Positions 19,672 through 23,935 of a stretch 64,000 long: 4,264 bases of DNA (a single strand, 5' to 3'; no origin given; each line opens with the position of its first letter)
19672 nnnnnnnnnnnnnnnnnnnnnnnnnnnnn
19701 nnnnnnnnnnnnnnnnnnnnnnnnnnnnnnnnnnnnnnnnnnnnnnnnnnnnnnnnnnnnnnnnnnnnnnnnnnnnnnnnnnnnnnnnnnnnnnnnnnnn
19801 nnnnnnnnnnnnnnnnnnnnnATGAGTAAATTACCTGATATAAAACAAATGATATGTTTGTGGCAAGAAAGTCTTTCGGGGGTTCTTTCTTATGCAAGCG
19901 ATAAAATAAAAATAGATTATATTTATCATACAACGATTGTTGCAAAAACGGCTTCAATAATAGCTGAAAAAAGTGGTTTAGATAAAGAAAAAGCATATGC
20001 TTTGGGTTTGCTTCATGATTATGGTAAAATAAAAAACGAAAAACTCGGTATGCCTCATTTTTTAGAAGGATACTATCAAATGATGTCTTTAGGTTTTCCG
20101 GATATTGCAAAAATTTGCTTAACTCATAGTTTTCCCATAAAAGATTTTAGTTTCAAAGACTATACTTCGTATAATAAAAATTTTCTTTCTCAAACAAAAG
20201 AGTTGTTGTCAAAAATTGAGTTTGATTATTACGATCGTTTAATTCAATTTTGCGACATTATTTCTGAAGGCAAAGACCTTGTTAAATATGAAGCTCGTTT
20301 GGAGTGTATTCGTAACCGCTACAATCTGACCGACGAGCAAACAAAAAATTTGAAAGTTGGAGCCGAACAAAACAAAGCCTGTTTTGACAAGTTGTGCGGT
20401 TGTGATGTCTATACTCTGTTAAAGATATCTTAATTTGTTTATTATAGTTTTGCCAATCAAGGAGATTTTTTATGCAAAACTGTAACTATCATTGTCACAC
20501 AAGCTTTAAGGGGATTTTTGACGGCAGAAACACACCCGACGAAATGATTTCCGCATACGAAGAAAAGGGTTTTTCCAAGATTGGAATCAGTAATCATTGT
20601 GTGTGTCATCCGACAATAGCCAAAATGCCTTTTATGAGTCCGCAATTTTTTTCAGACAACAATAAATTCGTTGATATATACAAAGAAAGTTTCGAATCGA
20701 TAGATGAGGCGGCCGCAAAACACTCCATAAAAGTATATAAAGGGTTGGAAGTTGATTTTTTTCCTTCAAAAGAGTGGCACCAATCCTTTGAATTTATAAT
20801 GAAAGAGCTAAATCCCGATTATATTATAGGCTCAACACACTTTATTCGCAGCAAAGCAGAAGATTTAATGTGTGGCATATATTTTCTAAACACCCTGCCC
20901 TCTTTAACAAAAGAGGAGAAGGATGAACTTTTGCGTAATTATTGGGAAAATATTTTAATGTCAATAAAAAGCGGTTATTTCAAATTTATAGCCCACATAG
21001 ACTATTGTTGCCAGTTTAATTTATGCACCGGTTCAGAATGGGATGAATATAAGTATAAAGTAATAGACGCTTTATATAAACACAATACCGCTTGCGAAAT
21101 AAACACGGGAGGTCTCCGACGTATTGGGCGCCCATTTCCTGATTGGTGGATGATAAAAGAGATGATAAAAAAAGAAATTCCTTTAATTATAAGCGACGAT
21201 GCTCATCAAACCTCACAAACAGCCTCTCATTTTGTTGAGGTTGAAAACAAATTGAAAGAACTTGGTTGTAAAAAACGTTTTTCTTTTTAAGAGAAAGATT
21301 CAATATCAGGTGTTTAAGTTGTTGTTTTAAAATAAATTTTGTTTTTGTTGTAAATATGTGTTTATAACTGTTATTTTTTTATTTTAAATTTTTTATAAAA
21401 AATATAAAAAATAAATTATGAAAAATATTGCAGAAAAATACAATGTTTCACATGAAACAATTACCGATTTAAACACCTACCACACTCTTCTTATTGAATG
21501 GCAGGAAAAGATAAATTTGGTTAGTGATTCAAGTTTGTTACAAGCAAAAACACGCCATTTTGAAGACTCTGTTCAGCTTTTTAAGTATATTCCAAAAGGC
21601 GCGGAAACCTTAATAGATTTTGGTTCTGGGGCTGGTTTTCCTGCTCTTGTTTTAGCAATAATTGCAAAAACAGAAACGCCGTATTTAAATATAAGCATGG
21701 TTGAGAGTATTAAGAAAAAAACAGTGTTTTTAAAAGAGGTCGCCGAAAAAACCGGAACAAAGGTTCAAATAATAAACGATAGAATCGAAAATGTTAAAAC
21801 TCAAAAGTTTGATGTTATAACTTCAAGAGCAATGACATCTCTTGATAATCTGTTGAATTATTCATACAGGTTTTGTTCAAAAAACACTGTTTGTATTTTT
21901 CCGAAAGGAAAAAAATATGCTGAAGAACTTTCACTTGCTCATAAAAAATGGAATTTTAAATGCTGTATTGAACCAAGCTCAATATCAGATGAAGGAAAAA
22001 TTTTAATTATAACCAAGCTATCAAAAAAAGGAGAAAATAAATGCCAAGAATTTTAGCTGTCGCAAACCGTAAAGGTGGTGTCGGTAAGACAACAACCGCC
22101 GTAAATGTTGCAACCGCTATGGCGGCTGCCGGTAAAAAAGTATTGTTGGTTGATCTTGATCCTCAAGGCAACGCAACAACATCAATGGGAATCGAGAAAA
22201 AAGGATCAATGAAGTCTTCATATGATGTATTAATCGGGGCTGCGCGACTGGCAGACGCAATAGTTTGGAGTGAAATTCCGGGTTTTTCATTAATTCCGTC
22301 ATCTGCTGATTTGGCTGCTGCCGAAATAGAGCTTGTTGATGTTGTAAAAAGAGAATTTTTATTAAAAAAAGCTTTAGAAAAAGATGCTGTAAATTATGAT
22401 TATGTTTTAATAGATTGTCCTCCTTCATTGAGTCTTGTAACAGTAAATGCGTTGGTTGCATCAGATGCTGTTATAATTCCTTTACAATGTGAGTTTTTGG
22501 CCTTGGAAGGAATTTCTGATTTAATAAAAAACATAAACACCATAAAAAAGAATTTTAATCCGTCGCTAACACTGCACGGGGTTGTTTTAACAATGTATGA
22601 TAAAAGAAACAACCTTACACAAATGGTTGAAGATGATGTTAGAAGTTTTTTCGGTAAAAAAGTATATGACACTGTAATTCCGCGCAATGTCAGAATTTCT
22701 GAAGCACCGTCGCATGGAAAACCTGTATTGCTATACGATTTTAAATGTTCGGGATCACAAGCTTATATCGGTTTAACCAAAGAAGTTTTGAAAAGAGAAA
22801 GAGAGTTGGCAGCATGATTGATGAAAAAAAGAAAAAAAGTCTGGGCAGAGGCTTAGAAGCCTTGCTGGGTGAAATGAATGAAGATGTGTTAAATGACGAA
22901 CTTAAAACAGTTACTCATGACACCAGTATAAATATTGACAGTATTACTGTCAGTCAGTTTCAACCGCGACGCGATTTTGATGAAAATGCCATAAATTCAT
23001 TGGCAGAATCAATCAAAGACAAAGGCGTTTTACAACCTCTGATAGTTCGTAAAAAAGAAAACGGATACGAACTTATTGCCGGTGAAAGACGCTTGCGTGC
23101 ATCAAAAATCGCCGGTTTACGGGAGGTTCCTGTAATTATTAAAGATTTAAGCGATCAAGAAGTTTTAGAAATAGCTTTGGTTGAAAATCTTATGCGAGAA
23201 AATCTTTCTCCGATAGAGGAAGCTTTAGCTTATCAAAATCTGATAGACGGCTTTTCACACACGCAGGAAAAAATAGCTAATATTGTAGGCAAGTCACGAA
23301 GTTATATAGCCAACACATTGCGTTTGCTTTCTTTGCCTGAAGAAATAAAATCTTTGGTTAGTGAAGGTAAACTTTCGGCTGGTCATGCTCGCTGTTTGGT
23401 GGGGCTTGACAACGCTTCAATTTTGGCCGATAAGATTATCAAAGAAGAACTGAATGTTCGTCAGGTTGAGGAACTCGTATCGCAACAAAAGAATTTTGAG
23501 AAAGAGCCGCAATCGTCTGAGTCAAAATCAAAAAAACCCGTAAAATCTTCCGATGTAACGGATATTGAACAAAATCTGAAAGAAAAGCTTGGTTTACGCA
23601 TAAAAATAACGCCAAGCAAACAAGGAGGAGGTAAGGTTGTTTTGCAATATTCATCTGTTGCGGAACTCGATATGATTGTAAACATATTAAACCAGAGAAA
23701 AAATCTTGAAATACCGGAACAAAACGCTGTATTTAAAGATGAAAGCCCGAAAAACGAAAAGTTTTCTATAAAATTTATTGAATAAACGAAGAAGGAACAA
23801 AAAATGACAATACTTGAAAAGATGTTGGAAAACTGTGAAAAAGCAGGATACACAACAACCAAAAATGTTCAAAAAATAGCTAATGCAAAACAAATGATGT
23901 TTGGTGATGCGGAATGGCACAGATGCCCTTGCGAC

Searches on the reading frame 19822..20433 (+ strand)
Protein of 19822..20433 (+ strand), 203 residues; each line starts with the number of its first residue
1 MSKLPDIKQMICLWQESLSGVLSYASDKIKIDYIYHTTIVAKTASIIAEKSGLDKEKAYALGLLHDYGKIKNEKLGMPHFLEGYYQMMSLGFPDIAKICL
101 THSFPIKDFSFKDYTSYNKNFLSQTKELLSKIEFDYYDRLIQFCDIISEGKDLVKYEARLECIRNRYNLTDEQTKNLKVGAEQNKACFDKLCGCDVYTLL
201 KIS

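Call 5: search_protein_families(library=ncbifam, proteins=[window:19822-20433:+])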
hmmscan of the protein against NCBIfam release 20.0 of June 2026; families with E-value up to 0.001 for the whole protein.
window:19822-20433:+ (203 aa): 5 families
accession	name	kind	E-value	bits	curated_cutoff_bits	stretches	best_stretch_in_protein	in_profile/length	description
TIGR00277.1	HDIG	domain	5.3e-07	29.4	27.6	1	34-94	6-72/84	HDIG domain-containing metalloprotein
NF045665.1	NTPtran_DVU1551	equivalog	3.6e-05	23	315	1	24-103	210-288/359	DVU_1551 family NTP transferase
TIGR03319.1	RNase_Y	equivalog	8.9e-05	21.2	454.35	1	34-81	331-378/514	ribonuclease Y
NF005519.0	PRK07152.1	equivalog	0.00029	19.9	315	1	26-74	190-238/361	nicotinate-nucleotide adenylyltransferase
TIGR00488.1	TIGR00488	equivalog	0.00041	20.3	70.15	1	34-71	10-47/173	bis(5'-nucleosyl)-tetraphosphatase (symmetrical) YqeK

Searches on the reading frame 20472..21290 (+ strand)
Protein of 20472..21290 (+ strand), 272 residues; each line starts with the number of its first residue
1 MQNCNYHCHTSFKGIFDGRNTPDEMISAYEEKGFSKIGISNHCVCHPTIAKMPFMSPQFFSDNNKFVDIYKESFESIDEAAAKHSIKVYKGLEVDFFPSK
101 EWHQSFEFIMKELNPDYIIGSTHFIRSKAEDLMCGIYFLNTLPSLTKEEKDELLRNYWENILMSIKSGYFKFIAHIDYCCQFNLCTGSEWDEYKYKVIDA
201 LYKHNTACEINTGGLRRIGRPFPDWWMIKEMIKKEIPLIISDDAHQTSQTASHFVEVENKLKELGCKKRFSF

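Call 5: search_protein_families(library=ncbifam, proteins=[window:20472-21290:+])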
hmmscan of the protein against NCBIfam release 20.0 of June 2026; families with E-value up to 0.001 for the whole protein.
window:20472-21290:+ (272 aa): 7 families
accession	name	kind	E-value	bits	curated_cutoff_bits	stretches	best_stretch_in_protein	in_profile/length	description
TIGR01856.1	hisJ_fam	subfamily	1e-30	107.3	90.2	1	4-255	1-248/252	histidinol-phosphatase HisJ family protein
NF005596.0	PRK07328.1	subfamily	1.1e-30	107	202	1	4-270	4-256/269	histidinol-phosphatase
NF005235.0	PRK06740.1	equivalog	3e-18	66.4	442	1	73-268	127-317/335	histidinol phosphate phosphatase domain-containing protein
NF005996.1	PRK08123.1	equivalog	2.6e-17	63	133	1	7-254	4-258/262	histidinol-phosphatase HisJ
NF005597.0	PRK07329.1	equivalog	5.5e-09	36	303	1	63-268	46-244/257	hypothetical protein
NF004086.0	PRK05588.1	equivalog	1.8e-08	34.7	321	1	85-215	64-189/255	histidinol phosphate phosphatase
NF006375.0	PRK08609.1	equivalog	0.00015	20.5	426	0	5-129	338-444/571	DNA polymerase/3'-5' exonuclease PolX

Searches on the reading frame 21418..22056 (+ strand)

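Call 5: search_protein_families(library=ncbifam, proteins=[window:21418-22056:+])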
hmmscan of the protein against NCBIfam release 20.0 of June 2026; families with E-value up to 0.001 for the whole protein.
window:21418-22056:+ (212 aa): 2 families
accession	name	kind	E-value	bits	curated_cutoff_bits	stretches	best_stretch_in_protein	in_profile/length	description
TIGR00138.1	rsmG_gidB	equivalog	1.5e-37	129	99.5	1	19-180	2-164/183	16S rRNA (guanine(527)-N(7))-methyltransferase RsmG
NF004851.0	PRK06202.1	equivalog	0.0009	18.7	243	0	60-139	59-138/237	hypothetical protein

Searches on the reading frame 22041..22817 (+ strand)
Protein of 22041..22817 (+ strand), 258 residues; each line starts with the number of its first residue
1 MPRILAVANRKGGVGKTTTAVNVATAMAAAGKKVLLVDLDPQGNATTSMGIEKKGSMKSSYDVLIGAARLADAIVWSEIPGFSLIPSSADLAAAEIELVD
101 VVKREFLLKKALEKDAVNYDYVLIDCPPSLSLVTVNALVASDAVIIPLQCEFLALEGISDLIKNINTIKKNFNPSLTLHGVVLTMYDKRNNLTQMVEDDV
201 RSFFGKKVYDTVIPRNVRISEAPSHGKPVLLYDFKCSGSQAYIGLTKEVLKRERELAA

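Call 34: search_protein_families(library=ncbifam, proteins=[window:22041-22817:+], max_evalue=0.00001)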
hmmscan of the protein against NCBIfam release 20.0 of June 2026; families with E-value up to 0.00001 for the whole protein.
window:22041-22817:+ (258 aa): 24 families
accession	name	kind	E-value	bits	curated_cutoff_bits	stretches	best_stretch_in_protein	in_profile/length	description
NF041546.1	ParA_partition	equivalog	4.9e-32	111.1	180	2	4-55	1-52/203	ParA family partition ATPase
NF041283.1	PrgP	equivalog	8.9e-30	104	400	1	2-221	2-230/297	ParA superfamily DNA segregation protein PrgP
TIGR01969.1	minD_arch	subfamily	4.2e-29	101.5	201.75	1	3-255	1-236/251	cell division ATPase MinD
TIGR03453.1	partition_RepA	equivalog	2.6e-26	92.4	348.45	1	4-223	106-344/387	plasmid partitioning protein RepA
TIGR01968.1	minD_bact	equivalog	1.9e-22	79.9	212.9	1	3-256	2-243/261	septum site-determining protein MinD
NF010259.0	PRK13705.1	equivalog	2.9e-19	69.3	725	1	2-213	106-332/388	plasmid-partitioning protein SopA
NF010443.0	PRK13869.1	subfamily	8.3e-18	64.3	446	1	4-208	123-346/405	plasmid-partitioning protein RepA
TIGR03371.1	cellulose_yhjQ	equivalog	3.6e-15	56.1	157.85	1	4-239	3-231/246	cellulose biosynthesis protein BcsQ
TIGR01007.1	eps_fam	subfamily_domain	4.7e-15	55.7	108.05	1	4-142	19-150/204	polysaccharide biosynthesis tyrosine autokinase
NF008079.0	PRK10818.1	equivalog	1.1e-14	54.4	508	1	1-255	1-252/270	septum site-determining protein MinD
TIGR01287.1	nifH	equivalog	1.7e-12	47.2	394.35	1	11-50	8-47/275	nitrogenase iron protein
NF009701.0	PRK13230.1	subfamily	1.1e-10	41.1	350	1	10-53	8-51/291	nitrogenase reductase-like protein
NF033200.1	F430_CfbC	exception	1.4e-10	41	402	1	10-49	7-46/260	Ni-sirohydrochlorin a,c-diamide reductive cyclase ATP-dependent reductase subunit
NF008568.0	PRK11519.1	equivalog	2.4e-10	39.3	1068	1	5-144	529-660/720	tyrosine-protein kinase Wzc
TIGR01005.1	eps_transp_fam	subfamily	3.3e-10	38.8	411.7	1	2-188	546-720/754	exopolysaccharide transport protein family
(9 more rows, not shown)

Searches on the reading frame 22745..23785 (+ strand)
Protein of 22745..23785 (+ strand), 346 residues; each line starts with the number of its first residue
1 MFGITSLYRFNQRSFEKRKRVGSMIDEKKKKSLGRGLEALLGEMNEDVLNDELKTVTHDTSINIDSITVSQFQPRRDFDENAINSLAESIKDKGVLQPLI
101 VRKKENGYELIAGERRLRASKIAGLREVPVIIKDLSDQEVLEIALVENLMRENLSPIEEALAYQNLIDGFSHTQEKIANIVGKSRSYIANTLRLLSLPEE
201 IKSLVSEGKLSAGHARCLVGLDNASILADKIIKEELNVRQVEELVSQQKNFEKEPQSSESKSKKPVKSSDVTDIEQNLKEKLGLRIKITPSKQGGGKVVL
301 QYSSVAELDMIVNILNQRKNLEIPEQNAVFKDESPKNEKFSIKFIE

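Call 34: search_protein_families(library=ncbifam, proteins=[window:22745-23785:+], max_evalue=0.00001)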
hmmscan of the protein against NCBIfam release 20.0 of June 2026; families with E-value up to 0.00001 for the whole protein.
window:22745-23785:+ (346 aa): 6 families
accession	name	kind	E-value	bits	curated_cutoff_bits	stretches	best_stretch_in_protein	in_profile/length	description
TIGR04285.1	nucleoid_noc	exception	1.8e-72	243.8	315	1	61-271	4-215/255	nucleoid occlusion protein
TIGR00180.1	parB_part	domain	8e-56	188.7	58.45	1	60-225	6-176/186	ParB/RepB/Spo0J family partition protein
TIGR03734.1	PRTRC_parB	hypoth_equivalog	9.6e-35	120.1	278.6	1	72-247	6-188/555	PRTRC system ParB family protein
TIGR03454.1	partition_RepB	equivalog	6.7e-18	65.1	201.5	1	32-201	32-208/325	plasmid partitioning protein RepB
NF010406.0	PRK13832.1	subfamily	2.1e-13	49.7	640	1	79-196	25-143/578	plasmid partitioning protein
NF010440.0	PRK13866.1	equivalog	3.5e-11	42.8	522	1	50-183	56-192/336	plasmid partitioning protein RepB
